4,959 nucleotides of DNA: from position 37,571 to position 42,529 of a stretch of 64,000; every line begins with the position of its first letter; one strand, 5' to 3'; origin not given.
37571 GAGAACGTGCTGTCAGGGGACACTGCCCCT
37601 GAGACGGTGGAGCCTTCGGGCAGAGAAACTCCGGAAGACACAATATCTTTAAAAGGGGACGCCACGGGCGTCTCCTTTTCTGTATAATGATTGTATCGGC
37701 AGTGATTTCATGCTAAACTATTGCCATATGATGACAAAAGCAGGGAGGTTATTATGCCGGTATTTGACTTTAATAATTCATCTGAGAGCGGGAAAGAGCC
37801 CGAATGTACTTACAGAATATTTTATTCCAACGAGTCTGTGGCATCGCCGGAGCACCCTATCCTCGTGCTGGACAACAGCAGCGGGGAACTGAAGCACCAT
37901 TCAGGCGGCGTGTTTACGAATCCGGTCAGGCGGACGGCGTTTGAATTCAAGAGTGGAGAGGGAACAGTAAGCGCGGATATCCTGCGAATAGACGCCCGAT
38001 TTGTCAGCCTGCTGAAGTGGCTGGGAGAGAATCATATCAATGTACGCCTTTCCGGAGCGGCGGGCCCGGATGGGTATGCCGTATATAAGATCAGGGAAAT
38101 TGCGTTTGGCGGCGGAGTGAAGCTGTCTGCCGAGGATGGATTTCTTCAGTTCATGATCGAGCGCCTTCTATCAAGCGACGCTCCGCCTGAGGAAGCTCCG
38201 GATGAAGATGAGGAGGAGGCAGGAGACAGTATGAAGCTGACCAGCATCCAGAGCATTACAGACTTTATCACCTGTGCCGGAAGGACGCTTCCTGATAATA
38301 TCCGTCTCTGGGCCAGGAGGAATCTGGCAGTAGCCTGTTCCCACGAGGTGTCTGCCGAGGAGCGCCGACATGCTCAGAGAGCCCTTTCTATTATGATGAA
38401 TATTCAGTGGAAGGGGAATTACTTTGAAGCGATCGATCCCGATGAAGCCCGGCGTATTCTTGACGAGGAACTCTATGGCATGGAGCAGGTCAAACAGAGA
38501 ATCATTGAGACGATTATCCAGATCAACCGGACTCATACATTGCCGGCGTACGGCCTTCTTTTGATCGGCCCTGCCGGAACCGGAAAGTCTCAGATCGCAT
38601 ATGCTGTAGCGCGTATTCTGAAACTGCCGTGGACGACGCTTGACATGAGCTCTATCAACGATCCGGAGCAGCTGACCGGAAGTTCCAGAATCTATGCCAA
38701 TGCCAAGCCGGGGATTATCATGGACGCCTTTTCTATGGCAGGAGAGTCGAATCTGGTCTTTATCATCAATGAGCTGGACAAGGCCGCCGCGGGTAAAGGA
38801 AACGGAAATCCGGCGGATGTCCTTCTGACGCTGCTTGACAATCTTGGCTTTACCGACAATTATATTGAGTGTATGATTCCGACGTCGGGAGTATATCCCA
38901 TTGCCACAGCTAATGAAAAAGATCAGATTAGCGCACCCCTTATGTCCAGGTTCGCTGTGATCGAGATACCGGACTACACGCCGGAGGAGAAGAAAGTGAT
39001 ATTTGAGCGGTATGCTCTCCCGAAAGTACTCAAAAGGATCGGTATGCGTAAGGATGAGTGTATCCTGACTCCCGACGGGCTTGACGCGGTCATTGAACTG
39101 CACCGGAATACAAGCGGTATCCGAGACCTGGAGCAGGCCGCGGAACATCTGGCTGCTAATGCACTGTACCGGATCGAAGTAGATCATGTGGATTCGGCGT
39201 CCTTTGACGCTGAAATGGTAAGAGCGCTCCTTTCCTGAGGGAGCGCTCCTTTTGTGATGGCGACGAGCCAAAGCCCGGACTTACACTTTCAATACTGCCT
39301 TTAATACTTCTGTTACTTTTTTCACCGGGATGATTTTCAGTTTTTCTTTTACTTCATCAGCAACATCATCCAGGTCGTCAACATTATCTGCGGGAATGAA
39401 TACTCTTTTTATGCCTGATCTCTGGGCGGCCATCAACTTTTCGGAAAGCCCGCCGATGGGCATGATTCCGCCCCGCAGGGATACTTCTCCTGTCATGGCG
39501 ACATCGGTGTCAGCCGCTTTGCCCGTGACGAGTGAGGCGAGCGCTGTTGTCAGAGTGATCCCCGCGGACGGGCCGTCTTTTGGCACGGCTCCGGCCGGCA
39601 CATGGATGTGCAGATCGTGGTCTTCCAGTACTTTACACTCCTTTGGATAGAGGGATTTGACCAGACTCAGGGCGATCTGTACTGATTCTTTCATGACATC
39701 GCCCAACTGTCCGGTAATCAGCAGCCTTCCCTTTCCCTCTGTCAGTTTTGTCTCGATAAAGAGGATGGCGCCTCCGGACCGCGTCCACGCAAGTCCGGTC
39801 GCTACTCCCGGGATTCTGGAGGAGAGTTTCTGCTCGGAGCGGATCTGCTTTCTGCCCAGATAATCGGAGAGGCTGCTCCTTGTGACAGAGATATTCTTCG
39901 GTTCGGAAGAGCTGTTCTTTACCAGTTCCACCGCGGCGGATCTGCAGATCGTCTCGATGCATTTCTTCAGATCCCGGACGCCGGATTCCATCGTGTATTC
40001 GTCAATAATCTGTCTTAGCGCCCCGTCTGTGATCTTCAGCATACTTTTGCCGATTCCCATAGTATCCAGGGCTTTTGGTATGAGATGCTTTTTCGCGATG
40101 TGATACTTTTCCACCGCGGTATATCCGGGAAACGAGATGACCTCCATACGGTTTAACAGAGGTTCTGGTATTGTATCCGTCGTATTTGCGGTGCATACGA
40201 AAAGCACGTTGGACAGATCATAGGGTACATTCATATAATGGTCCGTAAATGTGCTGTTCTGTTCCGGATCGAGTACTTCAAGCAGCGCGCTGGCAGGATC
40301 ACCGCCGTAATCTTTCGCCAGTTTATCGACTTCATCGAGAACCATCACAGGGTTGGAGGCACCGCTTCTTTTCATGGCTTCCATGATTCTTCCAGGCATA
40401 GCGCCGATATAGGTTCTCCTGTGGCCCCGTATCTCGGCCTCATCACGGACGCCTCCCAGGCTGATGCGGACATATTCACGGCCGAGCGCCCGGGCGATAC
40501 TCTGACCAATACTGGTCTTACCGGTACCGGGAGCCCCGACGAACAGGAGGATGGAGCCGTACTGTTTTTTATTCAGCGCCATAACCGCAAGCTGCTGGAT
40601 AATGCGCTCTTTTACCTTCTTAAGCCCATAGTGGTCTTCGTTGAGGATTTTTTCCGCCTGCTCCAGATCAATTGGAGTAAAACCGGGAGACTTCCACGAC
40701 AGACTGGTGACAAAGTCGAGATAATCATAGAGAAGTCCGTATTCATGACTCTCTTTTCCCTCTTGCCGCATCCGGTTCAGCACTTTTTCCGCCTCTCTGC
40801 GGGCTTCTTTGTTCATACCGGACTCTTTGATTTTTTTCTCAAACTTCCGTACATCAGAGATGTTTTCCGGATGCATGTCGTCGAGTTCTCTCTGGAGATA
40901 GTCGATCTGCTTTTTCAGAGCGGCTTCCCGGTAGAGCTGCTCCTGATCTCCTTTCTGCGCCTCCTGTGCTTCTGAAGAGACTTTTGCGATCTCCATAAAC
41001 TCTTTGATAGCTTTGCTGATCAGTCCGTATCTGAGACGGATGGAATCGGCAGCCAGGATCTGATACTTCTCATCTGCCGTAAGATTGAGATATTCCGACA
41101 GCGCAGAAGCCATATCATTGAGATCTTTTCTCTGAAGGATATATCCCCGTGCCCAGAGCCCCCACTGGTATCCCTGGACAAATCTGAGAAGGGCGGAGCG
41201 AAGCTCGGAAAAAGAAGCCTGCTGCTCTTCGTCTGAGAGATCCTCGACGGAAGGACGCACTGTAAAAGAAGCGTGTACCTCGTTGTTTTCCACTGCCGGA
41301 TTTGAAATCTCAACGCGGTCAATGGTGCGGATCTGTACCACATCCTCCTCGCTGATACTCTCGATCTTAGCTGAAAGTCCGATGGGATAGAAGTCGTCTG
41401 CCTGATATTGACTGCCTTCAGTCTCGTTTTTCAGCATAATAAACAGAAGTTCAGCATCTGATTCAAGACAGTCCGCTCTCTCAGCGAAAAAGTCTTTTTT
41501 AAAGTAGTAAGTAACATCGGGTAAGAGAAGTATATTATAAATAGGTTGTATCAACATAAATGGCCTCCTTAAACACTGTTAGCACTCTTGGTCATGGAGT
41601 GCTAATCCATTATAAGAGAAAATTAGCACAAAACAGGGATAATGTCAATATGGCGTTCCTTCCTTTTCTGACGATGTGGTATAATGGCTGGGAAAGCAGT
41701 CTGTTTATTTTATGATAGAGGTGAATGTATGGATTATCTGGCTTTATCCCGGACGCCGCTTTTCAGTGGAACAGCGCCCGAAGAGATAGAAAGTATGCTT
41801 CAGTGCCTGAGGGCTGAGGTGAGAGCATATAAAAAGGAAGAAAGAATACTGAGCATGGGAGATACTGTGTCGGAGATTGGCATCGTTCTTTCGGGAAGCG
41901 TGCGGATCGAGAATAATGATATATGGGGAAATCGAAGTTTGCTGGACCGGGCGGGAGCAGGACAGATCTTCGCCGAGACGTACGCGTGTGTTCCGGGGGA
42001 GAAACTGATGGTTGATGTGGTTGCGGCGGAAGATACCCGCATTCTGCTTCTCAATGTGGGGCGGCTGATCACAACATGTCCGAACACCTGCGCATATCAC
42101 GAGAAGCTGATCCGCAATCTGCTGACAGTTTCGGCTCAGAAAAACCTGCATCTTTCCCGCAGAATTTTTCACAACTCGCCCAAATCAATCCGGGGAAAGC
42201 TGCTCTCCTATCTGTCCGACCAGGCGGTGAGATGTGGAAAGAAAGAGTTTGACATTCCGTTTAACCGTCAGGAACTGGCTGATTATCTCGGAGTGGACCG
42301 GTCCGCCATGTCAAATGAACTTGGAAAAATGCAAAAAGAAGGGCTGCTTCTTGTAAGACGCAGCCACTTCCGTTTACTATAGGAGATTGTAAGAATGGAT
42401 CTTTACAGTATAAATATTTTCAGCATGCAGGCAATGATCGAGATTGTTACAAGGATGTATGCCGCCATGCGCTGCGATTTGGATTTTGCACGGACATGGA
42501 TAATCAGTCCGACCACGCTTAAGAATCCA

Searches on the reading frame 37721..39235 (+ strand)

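Call 5: search_protein_families(library=pfam, proteins=[window:37721-39235:+], max_evalue=1)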
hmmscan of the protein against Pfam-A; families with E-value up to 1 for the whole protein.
window:37721-39235:+ (505 aa): 19 families
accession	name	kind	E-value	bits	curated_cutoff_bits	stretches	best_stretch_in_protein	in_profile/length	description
PF00004.35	AAA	-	8.9e-16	59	21.2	1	279-414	1-126/131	ATPase family associated with various cellular activities (AAA)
PF07728.20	AAA_5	-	1.1e-09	38.9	22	1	278-411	1-139/139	AAA domain (dynein-related subfamily)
PF05673.19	DUF815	-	0.00021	21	23.8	1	229-297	7-74/249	Protein of unknown function (DUF815)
PF08298.17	AAA_PrkA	-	0.00087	18.9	25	1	249-313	58-123/358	PrkA AAA domain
PF07724.20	AAA_2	-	0.0019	18.7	27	1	279-398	6-124/166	AAA domain (Cdc48 subfamily)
PF06068.19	TIP49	-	0.006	16.2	23.8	1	251-312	26-88/347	TIP49 P-loop domain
PF20030.5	bpMoxR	-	0.006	16.1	27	1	264-356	19-110/205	MoxR domain in the MoxR-vWA-beta-propeller ternary systems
PF20720.3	nSTAND3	-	0.015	15.5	27.2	1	279-319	20-61/155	Novel STAND NTPase 3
PF02331.20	P35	-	0.026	14.3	20.8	1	406-500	110-210/296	Apoptosis preventing protein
PF01078.27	Mg_chelatase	-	0.039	13.8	20.3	1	278-301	24-47/207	Magnesium chelatase, subunit ChlI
PF21384.2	Cas3_I-F_Cas2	-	0.065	13.8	27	0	183-208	37-63/79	CRISPR-associated nuclease/helicase Cas3, I-F/YPEST, Cas2 domain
PF05496.18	RuvB_N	-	0.077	13.2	27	1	250-310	8-67/159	Holliday junction DNA helicase RuvB P-loop domain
PF01695.23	IstB_IS21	-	0.11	12.5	24.1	1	254-297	72-113/238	IstB-like ATP binding protein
PF13191.12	AAA_16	-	0.12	13.3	32.6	1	278-301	26-49/167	AAA ATPase domain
PF13555.12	AAA_29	-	0.12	12.6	27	1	272-300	17-46/61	P-loop containing region of AAA domain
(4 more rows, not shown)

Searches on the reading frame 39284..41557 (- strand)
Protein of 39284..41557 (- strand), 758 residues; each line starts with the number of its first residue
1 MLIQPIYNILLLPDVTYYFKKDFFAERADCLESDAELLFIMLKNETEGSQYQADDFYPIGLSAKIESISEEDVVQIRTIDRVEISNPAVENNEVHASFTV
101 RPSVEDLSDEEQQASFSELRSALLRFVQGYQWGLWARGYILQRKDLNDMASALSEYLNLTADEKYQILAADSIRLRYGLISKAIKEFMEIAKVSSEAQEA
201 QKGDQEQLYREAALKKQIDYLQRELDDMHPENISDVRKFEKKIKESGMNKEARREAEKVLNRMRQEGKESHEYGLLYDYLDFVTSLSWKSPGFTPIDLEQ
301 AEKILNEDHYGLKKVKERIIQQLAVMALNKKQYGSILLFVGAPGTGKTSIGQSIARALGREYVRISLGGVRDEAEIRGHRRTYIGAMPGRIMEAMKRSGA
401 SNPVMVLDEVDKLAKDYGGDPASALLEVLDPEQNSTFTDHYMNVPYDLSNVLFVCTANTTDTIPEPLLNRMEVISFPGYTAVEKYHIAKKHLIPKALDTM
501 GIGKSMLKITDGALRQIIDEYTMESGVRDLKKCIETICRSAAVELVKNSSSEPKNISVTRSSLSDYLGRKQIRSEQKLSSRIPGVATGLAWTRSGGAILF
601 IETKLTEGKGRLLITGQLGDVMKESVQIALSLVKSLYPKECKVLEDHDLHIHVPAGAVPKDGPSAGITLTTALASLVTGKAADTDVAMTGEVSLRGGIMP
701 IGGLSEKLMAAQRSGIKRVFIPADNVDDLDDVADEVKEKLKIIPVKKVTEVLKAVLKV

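Call 5: search_protein_families(library=pfam, proteins=[window:39284-41557:-], max_evalue=1)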
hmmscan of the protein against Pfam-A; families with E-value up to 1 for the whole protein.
window:39284-41557:- (758 aa): 32 families (the best 25 are shown)
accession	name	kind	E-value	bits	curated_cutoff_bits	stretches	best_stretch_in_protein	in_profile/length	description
PF05362.19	Lon_C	-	8.6e-78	261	21.1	1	558-756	2-203/205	Lon protease (S16) C-terminal proteolytic domain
PF00004.35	AAA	-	1.1e-24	87.8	21.2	1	337-475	1-127/131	ATPase family associated with various cellular activities (AAA)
PF22667.2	Lon_lid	-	1.5e-18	66.6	27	1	500-551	3-54/57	Lon protease AAA+ ATPase lid domain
PF07728.20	AAA_5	-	1.1e-08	35.6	22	1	337-465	2-133/139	AAA domain (dynein-related subfamily)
PF13541.12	ChlI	-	5.8e-08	33.1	27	1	601-725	1-121/121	Subunit ChlI of Mg-chelatase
PF02190.22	LON_substr_bdg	-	7.1e-08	33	28.7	1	5-184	6-198/200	ATP-dependent protease La (LON) substrate-binding domain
PF07724.20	AAA_2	-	1.6e-05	25.4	27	1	337-464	6-130/166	AAA domain (Cdc48 subfamily)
PF13401.12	AAA_22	-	6.4e-05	23.7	27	1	333-418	4-97/130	AAA domain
PF13191.12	AAA_16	-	0.0012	19.8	32.6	1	319-369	8-59/167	AAA ATPase domain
PF05496.18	RuvB_N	-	0.0036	17.5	27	1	307-362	7-61/159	Holliday junction DNA helicase RuvB P-loop domain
PF01443.25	Viral_helicase1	-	0.0046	17.2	21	1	341-441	5-104/228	Viral superfamily 1 RNA helicase core domain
PF06068.19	TIP49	-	0.0085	15.7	23.8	1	326-362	42-78/347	TIP49 P-loop domain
PF13671.12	AAA_33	-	0.011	16.4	27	1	337-378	2-41/143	AAA domain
PF01695.23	IstB_IS21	-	0.017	15.1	24.1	1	307-365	66-123/238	IstB-like ATP binding protein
PF08298.17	AAA_PrkA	-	0.023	14.2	25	1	307-359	58-110/358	PrkA AAA domain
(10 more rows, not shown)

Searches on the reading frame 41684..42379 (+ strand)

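Call 36: search_protein_families(library=pfam, proteins=[window:41684-42379:+], max_evalue=0.001)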
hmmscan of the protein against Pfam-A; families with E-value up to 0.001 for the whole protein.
window:41684-42379:+ (232 aa): 3 families
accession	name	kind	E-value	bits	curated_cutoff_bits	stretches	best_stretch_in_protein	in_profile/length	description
PF00027.35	cNMP_binding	-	1.5e-11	44.5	27.5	1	47-126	2-80/89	Cyclic nucleotide-binding domain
PF13545.12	HTH_Crp_2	-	5.5e-11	42.7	27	1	172-230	2-60/70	Crp-like helix-turn-helix domain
PF12802.13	MarR_2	-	0.00047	20.7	27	1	196-222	24-50/61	MarR family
